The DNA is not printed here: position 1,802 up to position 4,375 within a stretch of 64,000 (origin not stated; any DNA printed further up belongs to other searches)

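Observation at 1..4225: MrfA-like helicase and MrfB-like exonuclease separated by an inserted VapBC module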

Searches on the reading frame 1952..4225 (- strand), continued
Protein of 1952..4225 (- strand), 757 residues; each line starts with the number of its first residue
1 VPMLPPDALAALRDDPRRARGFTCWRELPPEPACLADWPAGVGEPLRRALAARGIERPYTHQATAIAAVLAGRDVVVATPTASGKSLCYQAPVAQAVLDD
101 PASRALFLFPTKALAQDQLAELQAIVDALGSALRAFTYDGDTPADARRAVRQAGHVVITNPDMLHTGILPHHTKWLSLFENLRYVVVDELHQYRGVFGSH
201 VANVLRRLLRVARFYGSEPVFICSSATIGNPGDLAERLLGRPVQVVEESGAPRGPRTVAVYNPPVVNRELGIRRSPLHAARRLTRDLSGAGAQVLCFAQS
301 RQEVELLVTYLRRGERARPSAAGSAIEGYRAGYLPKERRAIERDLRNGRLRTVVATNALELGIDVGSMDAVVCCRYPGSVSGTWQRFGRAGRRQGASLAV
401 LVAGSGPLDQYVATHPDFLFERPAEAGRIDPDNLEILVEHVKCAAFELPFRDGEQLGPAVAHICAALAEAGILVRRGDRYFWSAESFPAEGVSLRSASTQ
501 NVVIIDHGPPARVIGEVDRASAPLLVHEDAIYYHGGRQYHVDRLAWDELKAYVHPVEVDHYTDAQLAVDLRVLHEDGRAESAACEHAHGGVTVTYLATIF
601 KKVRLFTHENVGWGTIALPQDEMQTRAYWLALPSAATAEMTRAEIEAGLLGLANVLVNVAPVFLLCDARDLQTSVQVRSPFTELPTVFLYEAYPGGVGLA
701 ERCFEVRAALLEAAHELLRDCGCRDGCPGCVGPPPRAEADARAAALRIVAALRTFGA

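Call 69: search_solved_structures(query=window:1952-4225:-, max_evalue=1e-100, show_alignments=1)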
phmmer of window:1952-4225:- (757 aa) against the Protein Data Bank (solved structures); distinct sequences matched with E-value up to 1e-100: 1.
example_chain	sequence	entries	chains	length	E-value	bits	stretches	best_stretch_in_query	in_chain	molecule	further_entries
6znp_A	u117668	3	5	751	5.1e-250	835.1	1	9-734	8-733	Uncharacterized ATP-dependent helicase YprA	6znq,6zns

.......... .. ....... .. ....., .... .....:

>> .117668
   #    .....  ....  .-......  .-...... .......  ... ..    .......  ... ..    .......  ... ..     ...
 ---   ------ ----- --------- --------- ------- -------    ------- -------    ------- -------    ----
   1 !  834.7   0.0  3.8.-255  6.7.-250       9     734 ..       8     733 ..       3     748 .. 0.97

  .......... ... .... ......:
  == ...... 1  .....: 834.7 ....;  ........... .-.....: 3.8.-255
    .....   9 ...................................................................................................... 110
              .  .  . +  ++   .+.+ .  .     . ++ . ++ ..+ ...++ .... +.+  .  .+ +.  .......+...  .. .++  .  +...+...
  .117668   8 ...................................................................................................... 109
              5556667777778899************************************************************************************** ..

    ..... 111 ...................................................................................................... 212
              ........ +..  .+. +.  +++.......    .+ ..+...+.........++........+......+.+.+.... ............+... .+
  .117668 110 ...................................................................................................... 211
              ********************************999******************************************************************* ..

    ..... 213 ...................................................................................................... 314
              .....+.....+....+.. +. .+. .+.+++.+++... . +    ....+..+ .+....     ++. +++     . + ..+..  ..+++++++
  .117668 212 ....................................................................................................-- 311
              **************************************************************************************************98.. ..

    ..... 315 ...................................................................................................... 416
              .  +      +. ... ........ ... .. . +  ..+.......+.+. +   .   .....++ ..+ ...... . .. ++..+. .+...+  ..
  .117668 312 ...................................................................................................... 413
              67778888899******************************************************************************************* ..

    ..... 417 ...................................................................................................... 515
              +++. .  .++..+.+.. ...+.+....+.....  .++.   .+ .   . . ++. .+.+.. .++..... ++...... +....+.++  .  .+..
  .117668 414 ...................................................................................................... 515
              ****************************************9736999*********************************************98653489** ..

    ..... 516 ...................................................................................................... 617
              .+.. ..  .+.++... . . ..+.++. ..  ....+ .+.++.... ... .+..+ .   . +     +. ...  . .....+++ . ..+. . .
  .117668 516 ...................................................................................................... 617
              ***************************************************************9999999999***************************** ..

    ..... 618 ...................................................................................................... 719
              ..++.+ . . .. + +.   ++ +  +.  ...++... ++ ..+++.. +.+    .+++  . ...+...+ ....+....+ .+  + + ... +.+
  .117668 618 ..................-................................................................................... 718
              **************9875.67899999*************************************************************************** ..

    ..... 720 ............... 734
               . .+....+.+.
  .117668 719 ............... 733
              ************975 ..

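Call 71: search_protein_families(library=pfam, proteins=[L145:8516-8893:+, L019:6847-7041:+], max_evalue=0.001)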
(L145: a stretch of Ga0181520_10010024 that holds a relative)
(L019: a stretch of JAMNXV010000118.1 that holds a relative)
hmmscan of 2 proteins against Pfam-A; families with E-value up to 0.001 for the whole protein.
L145:8516-8893:+ (125 aa): 1 family
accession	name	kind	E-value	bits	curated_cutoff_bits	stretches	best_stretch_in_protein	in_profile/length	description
PF13366.12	PDDEXK_3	-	9.9e-42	142.4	22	1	5-121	2-117/117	PD-(D/E)XK nuclease superfamily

L019:6847-7041:+ (64 aa): 1 family
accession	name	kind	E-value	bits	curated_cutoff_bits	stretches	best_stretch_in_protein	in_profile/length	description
PF10262.15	Rdx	-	1.6e-11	44.6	22.6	1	2-46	27-73/74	Rdx family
